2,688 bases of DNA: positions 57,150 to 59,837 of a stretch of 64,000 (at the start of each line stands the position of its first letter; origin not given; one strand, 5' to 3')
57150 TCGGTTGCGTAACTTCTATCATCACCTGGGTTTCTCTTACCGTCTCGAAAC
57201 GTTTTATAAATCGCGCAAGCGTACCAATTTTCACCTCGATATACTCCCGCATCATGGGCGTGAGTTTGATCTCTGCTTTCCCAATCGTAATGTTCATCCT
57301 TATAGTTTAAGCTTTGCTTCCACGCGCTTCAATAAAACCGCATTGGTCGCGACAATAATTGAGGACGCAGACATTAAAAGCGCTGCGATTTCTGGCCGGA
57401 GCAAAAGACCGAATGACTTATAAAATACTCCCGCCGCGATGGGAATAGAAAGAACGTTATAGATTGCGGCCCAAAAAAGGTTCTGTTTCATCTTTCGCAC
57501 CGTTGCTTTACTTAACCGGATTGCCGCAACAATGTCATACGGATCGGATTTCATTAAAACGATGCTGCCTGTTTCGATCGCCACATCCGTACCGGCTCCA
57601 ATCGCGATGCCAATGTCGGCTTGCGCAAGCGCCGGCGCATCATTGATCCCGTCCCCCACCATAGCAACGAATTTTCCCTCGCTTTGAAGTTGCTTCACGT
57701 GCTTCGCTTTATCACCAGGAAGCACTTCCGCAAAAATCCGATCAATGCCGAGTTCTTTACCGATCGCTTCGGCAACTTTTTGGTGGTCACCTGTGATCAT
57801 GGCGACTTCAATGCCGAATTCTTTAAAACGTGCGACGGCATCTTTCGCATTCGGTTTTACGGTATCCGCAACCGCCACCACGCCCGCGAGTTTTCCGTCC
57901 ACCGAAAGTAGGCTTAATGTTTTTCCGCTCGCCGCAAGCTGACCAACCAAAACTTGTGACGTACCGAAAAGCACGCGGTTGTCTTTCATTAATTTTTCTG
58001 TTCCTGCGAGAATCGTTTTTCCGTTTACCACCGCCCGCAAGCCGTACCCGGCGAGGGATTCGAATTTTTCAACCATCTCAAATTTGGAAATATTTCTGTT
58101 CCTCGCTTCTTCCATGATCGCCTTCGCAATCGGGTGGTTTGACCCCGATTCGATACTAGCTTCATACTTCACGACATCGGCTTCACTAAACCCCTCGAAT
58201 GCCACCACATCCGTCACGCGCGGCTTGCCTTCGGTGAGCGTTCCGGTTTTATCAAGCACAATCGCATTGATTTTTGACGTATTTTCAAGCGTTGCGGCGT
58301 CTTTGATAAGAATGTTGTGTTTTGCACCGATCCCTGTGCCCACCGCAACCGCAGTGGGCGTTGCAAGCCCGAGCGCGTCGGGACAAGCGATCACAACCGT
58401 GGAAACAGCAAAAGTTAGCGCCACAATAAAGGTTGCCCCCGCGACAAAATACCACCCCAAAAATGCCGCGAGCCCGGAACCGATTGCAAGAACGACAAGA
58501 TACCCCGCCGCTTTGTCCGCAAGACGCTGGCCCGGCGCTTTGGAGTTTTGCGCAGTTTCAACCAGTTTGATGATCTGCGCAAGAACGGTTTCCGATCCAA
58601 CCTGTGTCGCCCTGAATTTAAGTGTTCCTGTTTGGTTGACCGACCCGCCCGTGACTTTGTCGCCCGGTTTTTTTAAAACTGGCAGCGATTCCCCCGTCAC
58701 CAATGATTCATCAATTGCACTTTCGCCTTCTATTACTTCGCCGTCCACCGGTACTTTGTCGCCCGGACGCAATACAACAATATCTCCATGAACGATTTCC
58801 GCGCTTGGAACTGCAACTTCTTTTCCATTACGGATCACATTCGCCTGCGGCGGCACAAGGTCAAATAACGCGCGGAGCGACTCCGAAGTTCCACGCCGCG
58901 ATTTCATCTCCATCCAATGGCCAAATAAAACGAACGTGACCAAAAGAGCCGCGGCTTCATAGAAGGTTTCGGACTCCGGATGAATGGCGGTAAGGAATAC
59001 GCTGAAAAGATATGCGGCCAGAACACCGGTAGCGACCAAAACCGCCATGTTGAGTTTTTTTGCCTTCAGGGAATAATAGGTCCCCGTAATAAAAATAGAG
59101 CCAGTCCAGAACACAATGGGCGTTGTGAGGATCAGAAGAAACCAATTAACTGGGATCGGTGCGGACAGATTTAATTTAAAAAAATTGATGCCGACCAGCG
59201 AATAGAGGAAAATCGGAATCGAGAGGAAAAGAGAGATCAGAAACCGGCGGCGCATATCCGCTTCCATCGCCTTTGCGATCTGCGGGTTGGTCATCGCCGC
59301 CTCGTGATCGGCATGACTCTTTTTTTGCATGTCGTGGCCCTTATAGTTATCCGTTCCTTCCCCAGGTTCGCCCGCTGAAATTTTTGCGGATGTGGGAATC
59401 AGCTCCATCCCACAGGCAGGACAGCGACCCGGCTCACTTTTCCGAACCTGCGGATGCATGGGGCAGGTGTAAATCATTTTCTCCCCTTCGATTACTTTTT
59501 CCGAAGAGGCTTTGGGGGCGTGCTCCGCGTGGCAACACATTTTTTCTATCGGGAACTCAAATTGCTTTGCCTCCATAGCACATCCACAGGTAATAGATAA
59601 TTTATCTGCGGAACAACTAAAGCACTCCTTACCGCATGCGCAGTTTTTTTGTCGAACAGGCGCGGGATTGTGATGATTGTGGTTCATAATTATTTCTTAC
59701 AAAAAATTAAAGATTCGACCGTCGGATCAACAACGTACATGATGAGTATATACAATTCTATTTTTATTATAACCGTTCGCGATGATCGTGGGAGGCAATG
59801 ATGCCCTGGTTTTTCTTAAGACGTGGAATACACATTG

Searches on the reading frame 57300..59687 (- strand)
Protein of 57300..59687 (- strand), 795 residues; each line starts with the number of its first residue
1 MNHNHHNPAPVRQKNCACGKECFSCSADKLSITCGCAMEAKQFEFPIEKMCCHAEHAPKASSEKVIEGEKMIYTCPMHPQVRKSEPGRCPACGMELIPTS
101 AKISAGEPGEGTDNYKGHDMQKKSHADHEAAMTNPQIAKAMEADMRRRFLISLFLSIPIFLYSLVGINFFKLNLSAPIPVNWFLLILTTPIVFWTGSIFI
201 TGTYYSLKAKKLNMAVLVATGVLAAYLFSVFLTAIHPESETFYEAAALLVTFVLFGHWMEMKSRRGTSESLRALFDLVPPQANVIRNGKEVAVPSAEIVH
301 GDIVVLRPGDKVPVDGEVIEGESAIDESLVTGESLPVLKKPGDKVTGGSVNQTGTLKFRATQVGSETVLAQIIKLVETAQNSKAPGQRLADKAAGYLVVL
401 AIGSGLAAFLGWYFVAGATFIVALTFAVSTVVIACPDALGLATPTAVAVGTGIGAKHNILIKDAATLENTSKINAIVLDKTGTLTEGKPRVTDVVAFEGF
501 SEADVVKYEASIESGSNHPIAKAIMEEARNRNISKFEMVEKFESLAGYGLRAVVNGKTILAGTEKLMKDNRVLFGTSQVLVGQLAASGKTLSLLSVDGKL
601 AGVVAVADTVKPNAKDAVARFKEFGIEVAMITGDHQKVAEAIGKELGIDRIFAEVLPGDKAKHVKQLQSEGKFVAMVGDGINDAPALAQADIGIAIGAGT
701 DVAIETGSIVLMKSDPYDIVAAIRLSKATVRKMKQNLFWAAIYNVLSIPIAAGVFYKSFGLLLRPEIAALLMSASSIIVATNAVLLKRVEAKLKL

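Call 62: search_protein_families(library=pfam, proteins=[window:57300-59687:-], max_evalue=0.001)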
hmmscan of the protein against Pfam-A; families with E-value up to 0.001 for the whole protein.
window:57300-59687:- (795 aa): 5 families
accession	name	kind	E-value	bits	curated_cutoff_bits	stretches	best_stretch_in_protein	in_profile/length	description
PF00122.25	E1-E2_ATPase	-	1e-56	191.7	28.1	1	277-457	2-181/181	E1-E2 ATPase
PF00702.32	Hydrolase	-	2.2e-36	126.5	26.4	1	473-691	1-191/191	haloacid dehalogenase-like hydrolase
PF19335.5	HMBD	-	4.7e-13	49.3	23.6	1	73-98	2-27/28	Heavy metal binding domain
PF12710.13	HAD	-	4.9e-05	24.3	27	1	607-687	83-188/189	haloacid dehalogenase-like hydrolase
PF08282.18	Hydrolase_3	-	7e-05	23.1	20.9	0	665-710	197-242/255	haloacid dehalogenase-like hydrolase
